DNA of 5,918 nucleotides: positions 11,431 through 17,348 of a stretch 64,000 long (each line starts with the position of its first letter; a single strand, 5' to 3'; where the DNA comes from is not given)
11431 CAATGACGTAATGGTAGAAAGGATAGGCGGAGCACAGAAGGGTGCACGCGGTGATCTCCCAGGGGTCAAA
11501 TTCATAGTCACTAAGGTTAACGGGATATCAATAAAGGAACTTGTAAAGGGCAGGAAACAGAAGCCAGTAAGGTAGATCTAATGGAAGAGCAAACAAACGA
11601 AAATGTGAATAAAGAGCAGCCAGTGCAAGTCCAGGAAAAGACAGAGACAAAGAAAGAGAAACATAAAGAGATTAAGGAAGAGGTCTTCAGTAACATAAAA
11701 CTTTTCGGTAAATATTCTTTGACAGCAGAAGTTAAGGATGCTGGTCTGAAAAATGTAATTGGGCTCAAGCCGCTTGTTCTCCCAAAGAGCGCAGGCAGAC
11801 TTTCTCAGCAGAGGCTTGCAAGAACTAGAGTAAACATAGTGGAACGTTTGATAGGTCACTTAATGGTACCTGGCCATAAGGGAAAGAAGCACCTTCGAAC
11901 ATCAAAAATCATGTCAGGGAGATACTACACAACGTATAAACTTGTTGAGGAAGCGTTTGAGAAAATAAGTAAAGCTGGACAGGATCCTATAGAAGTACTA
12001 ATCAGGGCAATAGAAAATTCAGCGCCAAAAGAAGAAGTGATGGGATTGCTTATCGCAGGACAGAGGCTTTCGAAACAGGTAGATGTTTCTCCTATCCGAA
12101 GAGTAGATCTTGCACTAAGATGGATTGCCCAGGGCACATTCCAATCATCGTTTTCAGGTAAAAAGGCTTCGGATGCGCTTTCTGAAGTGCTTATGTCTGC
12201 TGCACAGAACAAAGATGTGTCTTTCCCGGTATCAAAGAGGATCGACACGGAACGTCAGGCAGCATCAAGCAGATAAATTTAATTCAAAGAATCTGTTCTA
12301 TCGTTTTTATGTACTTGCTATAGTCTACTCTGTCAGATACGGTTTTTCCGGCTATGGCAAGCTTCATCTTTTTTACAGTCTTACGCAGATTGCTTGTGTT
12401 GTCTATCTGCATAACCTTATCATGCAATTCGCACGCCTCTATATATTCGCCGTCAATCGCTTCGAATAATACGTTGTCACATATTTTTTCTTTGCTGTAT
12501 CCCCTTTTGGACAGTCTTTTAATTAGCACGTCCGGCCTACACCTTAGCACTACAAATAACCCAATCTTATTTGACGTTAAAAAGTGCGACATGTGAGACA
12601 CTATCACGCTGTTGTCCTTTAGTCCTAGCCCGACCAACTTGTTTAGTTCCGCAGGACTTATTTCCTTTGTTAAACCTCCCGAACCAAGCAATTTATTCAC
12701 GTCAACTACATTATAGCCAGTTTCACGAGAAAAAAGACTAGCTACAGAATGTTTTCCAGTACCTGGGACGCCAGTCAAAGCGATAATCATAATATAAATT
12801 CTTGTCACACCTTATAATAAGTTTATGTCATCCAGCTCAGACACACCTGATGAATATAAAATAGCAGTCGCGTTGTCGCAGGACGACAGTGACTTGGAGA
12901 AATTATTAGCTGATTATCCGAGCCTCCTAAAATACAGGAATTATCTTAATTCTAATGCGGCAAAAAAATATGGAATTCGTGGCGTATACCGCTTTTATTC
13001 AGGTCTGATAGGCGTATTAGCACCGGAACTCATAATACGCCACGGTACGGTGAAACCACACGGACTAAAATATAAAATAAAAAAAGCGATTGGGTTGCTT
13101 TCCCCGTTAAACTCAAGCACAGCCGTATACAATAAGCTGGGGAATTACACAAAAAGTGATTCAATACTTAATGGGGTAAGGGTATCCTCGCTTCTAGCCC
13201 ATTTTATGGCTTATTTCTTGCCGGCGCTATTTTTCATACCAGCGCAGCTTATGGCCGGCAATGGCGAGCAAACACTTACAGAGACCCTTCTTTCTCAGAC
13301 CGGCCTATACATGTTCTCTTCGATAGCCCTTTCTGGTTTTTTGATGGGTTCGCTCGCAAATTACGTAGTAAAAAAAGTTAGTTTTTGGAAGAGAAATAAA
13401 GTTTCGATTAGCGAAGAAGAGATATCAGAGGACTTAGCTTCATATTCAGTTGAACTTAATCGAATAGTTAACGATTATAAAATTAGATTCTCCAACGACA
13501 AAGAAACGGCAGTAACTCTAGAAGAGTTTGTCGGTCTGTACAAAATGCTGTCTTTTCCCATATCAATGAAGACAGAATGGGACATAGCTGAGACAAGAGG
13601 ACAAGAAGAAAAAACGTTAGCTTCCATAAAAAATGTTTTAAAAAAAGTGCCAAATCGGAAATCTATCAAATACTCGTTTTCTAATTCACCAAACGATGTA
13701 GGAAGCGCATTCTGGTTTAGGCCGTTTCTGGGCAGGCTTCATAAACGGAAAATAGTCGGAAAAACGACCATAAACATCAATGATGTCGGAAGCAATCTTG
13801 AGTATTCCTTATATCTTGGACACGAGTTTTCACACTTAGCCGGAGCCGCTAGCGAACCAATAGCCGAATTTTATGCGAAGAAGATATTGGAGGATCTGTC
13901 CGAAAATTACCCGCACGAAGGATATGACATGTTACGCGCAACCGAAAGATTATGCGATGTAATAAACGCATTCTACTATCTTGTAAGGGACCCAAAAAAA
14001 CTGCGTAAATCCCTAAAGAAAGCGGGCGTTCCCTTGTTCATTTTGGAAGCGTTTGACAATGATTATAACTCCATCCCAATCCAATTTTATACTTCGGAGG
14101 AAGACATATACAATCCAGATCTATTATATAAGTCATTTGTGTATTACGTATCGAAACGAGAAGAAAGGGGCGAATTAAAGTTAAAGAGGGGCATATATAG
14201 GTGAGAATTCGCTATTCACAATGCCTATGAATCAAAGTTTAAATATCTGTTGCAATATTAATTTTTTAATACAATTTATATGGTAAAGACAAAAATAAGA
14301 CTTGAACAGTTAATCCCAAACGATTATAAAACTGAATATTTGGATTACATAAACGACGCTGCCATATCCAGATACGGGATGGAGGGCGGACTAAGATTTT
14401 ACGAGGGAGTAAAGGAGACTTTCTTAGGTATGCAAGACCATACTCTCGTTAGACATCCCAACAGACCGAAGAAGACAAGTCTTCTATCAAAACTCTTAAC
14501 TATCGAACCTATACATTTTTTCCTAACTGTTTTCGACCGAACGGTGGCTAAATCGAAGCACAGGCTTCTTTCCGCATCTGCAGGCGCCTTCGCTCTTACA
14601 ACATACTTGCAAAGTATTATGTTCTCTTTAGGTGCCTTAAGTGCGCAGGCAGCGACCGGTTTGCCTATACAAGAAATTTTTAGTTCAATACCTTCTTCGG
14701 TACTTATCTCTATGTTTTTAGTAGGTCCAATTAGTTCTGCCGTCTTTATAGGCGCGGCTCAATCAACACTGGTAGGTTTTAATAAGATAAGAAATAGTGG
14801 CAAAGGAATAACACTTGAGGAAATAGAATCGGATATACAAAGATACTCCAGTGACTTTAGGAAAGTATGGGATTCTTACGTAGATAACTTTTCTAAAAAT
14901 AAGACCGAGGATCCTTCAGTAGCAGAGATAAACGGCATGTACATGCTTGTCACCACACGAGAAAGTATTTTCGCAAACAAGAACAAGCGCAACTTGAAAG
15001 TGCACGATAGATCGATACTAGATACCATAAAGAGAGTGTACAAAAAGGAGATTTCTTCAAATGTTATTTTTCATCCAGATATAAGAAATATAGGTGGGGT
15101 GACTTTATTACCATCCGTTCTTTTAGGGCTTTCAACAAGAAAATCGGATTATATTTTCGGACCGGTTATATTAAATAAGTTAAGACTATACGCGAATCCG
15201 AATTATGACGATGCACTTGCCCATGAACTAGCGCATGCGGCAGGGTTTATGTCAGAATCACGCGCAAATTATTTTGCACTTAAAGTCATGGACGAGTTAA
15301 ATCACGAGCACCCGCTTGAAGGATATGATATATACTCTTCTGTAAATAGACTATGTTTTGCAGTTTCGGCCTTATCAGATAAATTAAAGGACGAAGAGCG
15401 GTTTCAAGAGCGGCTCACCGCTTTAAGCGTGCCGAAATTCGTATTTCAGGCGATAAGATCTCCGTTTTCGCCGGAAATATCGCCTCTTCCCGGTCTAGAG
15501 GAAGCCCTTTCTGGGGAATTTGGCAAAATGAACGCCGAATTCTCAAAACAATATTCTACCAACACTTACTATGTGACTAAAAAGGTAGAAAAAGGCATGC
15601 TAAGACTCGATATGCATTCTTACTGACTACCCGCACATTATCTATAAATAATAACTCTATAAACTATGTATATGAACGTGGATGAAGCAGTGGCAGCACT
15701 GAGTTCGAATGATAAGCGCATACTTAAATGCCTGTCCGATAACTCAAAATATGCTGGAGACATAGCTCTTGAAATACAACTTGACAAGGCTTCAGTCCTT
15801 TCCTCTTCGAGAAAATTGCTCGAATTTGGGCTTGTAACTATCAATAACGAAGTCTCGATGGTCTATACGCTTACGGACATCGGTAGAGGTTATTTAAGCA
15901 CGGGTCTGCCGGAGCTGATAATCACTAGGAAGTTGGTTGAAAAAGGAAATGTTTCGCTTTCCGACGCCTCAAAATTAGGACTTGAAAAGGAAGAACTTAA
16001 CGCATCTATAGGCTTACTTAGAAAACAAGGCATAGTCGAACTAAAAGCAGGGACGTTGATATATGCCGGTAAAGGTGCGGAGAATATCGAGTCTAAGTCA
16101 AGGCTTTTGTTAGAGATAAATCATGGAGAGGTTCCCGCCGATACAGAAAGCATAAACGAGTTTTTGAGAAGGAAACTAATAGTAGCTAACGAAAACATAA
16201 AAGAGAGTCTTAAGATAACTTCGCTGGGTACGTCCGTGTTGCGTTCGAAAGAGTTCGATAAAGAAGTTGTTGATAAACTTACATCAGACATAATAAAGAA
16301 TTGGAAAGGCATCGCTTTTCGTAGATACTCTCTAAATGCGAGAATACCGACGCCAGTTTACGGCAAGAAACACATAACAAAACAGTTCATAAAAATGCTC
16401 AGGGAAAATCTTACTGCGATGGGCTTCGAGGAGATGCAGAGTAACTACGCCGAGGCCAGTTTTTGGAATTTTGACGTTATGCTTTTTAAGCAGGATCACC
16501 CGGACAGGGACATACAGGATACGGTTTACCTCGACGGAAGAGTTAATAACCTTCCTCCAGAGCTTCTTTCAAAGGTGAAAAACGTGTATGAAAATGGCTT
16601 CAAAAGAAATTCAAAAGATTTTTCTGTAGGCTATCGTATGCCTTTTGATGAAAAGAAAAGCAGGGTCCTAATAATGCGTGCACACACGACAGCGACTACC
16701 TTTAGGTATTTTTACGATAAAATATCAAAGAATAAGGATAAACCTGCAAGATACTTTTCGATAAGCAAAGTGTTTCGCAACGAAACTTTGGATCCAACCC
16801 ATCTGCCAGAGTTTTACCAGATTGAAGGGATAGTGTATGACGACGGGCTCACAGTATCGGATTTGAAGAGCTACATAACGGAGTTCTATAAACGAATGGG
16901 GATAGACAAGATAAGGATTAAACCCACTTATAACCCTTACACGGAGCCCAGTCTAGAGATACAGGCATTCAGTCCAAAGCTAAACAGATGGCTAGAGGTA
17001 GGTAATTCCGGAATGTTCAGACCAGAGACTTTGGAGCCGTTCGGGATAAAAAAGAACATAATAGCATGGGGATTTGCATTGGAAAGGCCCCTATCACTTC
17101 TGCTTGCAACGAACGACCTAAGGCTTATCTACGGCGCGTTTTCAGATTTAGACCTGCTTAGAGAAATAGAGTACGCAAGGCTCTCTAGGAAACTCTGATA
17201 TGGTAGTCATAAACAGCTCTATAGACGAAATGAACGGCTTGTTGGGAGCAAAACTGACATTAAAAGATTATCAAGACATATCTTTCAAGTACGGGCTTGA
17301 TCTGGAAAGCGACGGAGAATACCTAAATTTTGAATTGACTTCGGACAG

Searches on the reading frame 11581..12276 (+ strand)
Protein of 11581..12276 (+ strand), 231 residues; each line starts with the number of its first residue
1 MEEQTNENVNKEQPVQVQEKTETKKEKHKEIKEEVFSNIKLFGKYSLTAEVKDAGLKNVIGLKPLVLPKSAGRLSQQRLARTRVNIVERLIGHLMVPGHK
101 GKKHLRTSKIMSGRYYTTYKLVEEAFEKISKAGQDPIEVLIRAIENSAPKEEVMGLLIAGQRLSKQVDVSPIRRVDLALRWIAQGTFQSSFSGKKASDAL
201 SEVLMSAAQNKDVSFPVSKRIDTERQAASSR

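Call 76: search_protein_families(library=pfam, proteins=[window:11581-12276:+], max_evalue=0.01)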
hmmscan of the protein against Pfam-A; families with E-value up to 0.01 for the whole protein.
window:11581-12276:+ (231 aa): 2 families
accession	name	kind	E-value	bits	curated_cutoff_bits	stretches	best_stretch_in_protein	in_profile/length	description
PF00177.27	Ribosomal_S7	-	6.7e-27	94.3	24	1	80-231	20-148/148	Ribosomal protein S7p/S5e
PF02942.19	Flu_B_NS1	-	0.00061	19.4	25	0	6-66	134-189/247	Influenza B non-structural protein (NS1)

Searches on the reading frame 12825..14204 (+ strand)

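Call 11: search_protein_families(library=pfam, proteins=[window:12825-14204:+], max_evalue=0.00001)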
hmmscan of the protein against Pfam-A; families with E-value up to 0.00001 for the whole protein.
window:12825-14204:+ (459 aa): 0 families

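Call 76: search_protein_families(library=pfam, proteins=[window:12825-14204:+], max_evalue=0.01)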
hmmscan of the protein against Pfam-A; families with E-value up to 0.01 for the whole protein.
window:12825-14204:+ (459 aa): 1 family
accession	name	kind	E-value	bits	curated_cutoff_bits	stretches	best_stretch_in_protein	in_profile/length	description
PF12725.13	DUF3810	-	0.0022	17.9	28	1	128-351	29-214/311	Protein of unknown function (DUF3810)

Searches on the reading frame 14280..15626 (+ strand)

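Call 11: search_protein_families(library=pfam, proteins=[window:14280-15626:+], max_evalue=0.00001)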
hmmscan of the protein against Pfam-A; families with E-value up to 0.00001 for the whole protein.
window:14280-15626:+ (448 aa): 0 families

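Call 76: search_protein_families(library=pfam, proteins=[window:14280-15626:+], max_evalue=0.01)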
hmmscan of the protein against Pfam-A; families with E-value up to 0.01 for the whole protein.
window:14280-15626:+ (448 aa): 1 family
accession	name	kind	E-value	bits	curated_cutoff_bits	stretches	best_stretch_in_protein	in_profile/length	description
PF12725.13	DUF3810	-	0.00011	22.2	28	1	309-336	190-217/311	Protein of unknown function (DUF3810)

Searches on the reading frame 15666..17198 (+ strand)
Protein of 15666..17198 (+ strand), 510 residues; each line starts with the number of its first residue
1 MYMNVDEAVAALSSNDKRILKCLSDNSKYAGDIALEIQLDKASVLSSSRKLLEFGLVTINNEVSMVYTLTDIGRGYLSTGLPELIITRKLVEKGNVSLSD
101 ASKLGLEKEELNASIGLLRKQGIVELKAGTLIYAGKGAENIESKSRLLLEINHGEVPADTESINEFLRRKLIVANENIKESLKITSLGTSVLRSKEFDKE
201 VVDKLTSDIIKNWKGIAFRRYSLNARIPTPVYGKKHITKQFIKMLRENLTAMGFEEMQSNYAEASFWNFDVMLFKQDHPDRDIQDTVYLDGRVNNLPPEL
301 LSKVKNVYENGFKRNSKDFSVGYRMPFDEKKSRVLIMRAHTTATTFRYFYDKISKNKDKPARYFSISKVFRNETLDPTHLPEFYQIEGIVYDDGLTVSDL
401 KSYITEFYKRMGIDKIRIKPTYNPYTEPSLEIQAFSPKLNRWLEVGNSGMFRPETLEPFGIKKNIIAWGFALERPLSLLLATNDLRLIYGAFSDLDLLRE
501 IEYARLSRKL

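Call 11: search_protein_families(library=pfam, proteins=[window:15666-17198:+], max_evalue=0.00001)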
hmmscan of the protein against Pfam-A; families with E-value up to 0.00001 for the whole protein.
window:15666-17198:+ (510 aa): 2 families
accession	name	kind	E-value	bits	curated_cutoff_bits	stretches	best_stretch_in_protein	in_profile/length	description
PF01409.25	tRNA-synt_2d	-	3.1e-69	233.6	19.8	1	227-500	8-245/246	tRNA synthetases class II core domain (F)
PF00587.30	tRNA-synt_2b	-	1.7e-07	31.9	29.3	1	329-448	5-134/179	tRNA synthetase class II core domain (G, H, P, S and T)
